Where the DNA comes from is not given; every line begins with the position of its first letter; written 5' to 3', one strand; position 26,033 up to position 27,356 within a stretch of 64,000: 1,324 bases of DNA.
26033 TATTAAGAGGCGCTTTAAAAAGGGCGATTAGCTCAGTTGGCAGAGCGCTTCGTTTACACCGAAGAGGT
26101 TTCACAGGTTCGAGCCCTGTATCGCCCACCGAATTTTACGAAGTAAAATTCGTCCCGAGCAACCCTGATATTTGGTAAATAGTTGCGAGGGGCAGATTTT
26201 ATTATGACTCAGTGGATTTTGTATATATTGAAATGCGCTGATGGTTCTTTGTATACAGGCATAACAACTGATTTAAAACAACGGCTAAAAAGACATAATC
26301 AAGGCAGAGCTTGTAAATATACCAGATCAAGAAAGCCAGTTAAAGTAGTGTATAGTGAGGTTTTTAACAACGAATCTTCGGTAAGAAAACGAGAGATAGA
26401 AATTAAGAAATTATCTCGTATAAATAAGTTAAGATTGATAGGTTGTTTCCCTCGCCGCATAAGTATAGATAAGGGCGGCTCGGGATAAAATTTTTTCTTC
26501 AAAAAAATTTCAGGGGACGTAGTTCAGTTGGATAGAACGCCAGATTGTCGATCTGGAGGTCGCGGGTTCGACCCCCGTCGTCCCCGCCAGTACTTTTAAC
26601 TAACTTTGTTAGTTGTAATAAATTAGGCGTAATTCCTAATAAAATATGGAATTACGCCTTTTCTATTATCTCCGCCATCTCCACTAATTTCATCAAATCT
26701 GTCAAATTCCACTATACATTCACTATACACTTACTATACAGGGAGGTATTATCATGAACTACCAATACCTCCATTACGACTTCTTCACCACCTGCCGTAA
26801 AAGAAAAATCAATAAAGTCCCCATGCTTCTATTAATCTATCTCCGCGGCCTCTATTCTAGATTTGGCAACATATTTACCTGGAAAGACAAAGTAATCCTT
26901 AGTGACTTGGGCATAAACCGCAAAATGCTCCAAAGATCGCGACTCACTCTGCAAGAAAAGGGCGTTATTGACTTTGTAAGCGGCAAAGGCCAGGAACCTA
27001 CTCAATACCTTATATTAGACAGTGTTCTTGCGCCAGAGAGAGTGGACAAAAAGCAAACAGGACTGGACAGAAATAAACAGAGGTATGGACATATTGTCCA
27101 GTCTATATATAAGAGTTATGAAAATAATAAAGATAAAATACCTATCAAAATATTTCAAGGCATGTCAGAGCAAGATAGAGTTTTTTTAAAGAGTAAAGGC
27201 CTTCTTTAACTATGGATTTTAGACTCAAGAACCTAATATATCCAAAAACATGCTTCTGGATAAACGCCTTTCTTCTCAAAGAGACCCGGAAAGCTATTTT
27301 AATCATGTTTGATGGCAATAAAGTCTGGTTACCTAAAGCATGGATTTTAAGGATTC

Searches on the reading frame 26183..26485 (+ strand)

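Call 13: search_protein_families(library=pfam, proteins=[window:26183-26485:+], max_evalue=0.01)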
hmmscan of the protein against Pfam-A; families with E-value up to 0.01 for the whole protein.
window:26183-26485:+ (101 aa): 1 family
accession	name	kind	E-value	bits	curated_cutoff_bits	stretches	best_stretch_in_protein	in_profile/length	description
PF01541.30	GIY-YIG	-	1.3e-19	70.6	22.6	1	10-82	1-76/78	GIY-YIG catalytic domain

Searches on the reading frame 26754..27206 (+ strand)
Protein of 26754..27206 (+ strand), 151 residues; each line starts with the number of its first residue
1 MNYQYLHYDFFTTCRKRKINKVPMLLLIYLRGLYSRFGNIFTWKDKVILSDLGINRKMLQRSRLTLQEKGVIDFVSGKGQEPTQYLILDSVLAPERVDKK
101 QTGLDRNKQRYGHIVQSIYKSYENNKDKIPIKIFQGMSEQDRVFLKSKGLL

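Call 12: search_protein_families(library=pfam, proteins=[window:26754-27206:+], max_evalue=0.01)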
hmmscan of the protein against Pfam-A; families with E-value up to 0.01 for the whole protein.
window:26754-27206:+ (151 aa): 0 families

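Call 93: search_protein_families(library=padloc, proteins=[window:26754-27206:+], max_evalue=0.01)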
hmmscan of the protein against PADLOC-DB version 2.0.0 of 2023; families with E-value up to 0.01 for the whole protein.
window:26754-27206:+ (151 aa): 0 families

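Call 94: search_protein_families(library=phrogs, proteins=[window:26754-27206:+], max_evalue=0.001)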
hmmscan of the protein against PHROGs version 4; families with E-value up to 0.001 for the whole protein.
window:26754-27206:+ (151 aa): 0 families
